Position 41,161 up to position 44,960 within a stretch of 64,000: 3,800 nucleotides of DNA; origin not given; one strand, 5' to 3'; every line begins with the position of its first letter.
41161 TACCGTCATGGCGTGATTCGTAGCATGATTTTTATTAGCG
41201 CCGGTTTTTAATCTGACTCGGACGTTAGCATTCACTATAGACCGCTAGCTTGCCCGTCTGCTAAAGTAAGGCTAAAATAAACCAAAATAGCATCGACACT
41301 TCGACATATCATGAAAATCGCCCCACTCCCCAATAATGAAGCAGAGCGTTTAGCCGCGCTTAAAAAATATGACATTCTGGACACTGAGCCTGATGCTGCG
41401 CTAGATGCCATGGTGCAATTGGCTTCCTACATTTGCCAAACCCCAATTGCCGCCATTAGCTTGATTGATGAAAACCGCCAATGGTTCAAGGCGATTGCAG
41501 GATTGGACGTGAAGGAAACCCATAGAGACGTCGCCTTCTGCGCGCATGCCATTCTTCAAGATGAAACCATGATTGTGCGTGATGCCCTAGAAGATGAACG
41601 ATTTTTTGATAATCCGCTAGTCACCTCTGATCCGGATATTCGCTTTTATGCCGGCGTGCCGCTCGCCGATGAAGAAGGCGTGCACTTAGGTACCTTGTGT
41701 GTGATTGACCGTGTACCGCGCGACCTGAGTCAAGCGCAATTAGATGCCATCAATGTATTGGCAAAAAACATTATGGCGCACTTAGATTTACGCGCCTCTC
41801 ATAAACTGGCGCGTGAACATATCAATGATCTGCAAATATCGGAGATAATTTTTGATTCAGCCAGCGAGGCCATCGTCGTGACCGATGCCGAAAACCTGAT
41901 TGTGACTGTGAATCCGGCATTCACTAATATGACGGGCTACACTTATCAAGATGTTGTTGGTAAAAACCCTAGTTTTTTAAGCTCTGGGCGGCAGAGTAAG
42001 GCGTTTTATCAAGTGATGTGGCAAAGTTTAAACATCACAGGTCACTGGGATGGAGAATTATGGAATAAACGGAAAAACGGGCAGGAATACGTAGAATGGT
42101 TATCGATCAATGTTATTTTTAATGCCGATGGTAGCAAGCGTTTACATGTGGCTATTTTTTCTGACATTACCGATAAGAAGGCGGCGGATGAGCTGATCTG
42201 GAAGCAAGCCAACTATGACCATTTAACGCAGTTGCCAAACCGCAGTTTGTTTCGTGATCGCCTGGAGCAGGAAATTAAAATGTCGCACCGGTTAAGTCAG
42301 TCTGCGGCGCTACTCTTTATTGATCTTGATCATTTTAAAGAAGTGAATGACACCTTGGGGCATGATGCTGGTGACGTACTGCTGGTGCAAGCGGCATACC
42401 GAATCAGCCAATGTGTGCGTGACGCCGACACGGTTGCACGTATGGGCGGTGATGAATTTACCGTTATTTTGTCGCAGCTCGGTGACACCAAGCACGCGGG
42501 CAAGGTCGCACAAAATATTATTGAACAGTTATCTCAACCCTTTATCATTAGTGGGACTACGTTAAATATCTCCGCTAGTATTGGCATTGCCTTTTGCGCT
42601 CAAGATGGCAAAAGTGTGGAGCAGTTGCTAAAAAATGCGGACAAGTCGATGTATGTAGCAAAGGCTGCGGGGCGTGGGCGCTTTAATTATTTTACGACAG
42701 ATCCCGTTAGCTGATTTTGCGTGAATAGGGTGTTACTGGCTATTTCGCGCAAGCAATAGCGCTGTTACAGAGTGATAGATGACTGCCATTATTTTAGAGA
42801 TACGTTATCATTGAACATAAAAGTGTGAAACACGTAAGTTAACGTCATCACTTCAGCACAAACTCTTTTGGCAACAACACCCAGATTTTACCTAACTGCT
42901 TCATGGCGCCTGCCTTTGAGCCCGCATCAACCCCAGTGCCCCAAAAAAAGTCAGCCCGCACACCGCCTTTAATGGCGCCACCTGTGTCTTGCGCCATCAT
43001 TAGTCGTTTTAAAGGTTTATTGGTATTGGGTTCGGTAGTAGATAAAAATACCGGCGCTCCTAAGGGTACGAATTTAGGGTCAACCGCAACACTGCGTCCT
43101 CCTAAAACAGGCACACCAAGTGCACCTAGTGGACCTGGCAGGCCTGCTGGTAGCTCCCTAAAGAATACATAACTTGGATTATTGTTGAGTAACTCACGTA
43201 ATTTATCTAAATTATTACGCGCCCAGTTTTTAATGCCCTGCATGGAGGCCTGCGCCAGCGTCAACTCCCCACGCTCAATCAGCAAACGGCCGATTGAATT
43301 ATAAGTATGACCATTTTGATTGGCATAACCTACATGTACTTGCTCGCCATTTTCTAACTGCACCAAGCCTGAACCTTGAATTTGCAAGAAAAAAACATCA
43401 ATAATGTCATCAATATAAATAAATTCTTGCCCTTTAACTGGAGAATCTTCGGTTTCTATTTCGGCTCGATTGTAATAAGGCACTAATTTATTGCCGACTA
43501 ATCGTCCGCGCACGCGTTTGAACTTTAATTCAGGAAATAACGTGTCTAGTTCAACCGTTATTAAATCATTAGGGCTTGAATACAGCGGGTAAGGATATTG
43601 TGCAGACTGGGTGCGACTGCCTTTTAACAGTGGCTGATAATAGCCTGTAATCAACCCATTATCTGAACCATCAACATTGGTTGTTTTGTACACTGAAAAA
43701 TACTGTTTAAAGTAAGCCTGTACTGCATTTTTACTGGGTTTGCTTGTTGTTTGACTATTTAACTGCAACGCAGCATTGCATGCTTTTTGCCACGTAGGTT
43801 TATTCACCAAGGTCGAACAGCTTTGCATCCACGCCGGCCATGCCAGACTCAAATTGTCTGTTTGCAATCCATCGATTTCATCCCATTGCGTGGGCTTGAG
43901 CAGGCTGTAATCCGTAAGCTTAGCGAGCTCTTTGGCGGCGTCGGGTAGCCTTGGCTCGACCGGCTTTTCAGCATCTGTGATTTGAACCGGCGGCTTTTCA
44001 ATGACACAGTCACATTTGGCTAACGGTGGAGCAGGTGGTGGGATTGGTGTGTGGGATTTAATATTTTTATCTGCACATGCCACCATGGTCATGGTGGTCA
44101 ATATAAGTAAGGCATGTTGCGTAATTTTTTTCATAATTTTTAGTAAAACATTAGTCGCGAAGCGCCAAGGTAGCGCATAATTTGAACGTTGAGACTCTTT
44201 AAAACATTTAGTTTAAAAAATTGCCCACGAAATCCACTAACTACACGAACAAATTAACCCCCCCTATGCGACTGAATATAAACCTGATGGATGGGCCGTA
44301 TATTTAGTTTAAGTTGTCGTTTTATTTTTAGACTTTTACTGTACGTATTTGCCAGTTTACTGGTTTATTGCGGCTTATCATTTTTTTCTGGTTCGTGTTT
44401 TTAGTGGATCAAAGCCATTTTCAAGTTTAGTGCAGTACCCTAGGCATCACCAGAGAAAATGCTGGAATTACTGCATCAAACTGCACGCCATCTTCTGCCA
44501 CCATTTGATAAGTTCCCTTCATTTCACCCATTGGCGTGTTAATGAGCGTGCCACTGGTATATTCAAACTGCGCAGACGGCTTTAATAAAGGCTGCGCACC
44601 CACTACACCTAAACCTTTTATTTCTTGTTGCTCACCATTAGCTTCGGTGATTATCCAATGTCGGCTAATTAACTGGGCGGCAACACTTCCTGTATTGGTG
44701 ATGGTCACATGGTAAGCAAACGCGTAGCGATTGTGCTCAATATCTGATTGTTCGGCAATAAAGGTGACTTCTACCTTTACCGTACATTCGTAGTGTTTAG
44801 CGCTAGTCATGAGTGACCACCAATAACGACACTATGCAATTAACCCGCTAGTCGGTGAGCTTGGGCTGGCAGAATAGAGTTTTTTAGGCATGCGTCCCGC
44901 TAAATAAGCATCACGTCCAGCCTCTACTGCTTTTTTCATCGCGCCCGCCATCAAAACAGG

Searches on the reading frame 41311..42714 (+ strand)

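Call 9: search_protein_families(library=pfam, proteins=[window:41311-42714:+], max_evalue=0.001)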
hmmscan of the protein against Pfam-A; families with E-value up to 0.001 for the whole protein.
window:41311-42714:+ (467 aa): 8 families
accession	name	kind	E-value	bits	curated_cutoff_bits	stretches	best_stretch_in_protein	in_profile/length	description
PF00990.26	GGDEF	-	1.5e-51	174.8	23.8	1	300-456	1-160/161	Diguanylate cyclase, GGDEF domain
PF13426.13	PAS_9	-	1.9e-16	60.6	27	1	186-288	2-103/103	PAS domain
PF01590.32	GAF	-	2.5e-15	57.6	22.4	1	27-156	2-131/133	GAF domain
PF00989.32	PAS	-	2.6e-10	40.7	22.6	1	180-285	6-112/113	PAS fold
PF13185.12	GAF_2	-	4.2e-07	30.7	28.6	1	28-156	5-133/136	GAF domain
PF13188.13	PAS_8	-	4.7e-07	29.9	21.8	1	180-215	6-38/65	PAS domain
PF08447.18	PAS_3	-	2.3e-06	28.2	25.6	1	197-275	1-81/89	PAS fold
PF08448.16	PAS_4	-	0.00049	20.7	23.1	0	181-290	1-109/110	PAS fold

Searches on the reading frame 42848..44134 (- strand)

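Call 9: search_protein_families(library=pfam, proteins=[window:42848-44134:-], max_evalue=0.001)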
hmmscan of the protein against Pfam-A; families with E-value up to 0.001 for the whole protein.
window:42848-44134:- (428 aa): 2 families
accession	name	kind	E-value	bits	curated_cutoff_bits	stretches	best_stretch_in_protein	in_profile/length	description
PF03562.22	MltA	-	7.7e-62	208.5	24.3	1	161-326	1-163/163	MltA specific insert domain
PF06725.17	3D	-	3.9e-24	85.1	23.8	1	347-420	1-71/72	3D domain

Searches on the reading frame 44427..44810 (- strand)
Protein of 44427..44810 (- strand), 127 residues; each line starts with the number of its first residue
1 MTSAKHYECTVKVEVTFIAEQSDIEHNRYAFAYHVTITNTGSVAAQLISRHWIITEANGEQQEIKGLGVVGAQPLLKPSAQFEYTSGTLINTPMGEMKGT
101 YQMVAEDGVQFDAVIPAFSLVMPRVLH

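Call 9: search_protein_families(library=pfam, proteins=[window:44427-44810:-], max_evalue=0.001)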
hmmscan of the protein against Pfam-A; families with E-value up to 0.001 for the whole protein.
window:44427-44810:- (127 aa): 1 family
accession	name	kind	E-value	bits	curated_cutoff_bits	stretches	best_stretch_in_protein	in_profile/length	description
PF04379.20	DUF525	-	2e-35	121.3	27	1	20-104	2-86/87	ApaG domain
